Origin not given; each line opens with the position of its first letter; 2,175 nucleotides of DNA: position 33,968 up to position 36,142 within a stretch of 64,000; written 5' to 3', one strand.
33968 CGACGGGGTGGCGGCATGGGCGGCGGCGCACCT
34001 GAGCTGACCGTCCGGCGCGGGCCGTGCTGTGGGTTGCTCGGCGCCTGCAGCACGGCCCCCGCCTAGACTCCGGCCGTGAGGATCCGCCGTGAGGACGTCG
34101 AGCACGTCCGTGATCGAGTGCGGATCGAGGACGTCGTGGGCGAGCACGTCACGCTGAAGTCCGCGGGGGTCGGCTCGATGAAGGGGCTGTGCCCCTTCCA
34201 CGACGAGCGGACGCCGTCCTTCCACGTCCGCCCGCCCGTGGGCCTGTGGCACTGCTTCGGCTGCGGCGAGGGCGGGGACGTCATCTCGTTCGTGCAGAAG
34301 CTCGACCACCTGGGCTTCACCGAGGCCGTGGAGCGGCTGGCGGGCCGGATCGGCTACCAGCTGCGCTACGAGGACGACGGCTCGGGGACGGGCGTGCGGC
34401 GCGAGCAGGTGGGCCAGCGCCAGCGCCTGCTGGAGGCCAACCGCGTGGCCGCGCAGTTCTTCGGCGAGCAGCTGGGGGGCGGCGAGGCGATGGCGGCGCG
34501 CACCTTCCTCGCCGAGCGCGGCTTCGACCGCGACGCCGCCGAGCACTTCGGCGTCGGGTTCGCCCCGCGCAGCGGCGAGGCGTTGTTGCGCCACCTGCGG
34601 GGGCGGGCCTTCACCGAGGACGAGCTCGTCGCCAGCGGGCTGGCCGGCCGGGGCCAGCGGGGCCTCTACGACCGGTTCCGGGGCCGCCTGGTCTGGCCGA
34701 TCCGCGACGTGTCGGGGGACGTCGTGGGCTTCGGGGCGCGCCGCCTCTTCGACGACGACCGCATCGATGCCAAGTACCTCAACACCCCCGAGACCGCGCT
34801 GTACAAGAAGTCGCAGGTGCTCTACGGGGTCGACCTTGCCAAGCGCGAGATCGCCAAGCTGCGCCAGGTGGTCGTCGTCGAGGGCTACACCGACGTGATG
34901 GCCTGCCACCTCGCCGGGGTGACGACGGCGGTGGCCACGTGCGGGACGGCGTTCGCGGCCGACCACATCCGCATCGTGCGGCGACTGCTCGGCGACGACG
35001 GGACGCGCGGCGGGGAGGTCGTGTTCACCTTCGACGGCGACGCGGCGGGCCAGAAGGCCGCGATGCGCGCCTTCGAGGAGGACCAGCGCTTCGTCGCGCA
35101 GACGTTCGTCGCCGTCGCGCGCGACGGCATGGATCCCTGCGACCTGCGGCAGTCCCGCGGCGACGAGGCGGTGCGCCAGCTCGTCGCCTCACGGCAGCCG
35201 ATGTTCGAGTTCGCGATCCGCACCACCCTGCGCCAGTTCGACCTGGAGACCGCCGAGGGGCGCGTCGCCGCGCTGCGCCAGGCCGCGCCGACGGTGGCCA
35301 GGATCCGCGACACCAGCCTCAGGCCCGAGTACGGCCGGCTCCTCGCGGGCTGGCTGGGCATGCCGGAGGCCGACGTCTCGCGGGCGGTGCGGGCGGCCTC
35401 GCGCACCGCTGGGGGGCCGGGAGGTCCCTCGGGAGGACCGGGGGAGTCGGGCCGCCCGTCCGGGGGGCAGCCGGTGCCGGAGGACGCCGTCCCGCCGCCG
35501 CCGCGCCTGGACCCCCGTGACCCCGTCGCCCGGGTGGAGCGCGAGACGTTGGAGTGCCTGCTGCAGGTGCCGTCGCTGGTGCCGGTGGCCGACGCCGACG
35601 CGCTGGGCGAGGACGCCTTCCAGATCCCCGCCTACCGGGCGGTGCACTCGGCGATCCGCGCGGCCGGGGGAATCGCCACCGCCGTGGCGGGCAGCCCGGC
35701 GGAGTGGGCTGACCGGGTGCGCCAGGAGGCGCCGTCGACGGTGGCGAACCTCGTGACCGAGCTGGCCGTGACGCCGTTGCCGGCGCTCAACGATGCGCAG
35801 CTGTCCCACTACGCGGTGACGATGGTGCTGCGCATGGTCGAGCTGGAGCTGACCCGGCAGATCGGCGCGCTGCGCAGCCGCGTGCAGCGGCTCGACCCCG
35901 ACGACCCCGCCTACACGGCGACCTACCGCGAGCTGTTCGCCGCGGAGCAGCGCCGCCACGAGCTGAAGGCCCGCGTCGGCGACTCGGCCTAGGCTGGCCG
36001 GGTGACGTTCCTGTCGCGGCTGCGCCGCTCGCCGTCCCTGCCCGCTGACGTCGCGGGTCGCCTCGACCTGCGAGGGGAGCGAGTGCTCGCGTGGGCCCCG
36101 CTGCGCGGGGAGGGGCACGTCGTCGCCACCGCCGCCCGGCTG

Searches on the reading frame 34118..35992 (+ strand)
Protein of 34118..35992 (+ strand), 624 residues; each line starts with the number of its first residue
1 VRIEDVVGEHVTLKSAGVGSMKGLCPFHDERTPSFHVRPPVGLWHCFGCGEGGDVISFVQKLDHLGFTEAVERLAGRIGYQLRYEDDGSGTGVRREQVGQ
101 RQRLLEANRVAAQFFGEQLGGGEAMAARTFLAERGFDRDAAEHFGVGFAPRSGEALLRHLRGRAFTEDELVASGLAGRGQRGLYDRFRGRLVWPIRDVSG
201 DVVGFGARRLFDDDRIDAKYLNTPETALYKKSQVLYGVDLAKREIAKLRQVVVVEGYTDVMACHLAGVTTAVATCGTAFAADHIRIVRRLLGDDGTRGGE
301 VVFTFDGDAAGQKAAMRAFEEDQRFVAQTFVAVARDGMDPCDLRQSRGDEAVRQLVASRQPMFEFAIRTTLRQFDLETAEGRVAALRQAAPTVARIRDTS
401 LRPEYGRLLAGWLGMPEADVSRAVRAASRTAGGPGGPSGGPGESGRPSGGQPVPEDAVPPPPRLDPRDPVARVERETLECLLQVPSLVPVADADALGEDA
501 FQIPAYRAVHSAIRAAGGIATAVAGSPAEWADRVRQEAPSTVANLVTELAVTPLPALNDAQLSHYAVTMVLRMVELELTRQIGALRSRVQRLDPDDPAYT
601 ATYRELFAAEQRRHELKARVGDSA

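Call 33: search_protein_families(library=pfam, proteins=[window:34118-35992:+], max_evalue=0.0001)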
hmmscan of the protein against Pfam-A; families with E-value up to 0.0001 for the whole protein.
window:34118-35992:+ (624 aa): 7 families
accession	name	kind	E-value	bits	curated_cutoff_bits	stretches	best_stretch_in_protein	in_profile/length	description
PF08275.17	DNAG_N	-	1.4e-35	122.6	26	1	114-242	1-128/128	DNA primase catalytic core, N-terminal domain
PF01807.25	Zn_ribbon_DnaG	-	2.4e-27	95.1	24.9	1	2-85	14-96/98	CHC2 zinc finger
PF10410.14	DnaB_bind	-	1.2e-17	64.3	20.6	1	363-417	1-55/56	DnaB-helicase binding domain of primase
PF13662.12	Toprim_4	-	1.3e-16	61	25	1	250-320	2-72/85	Toprim domain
PF08278.16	DnaG_DnaB_bind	-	1.8e-15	57.8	29.1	1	474-596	1-117/124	DNA primase DnaG DnaB-binding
PF13155.12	Toprim_2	-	1.8e-13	51.1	22.1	1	252-342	1-86/88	Toprim-like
PF01751.28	Toprim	-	1.3e-09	38.5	23.1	1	251-321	2-83/96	Toprim domain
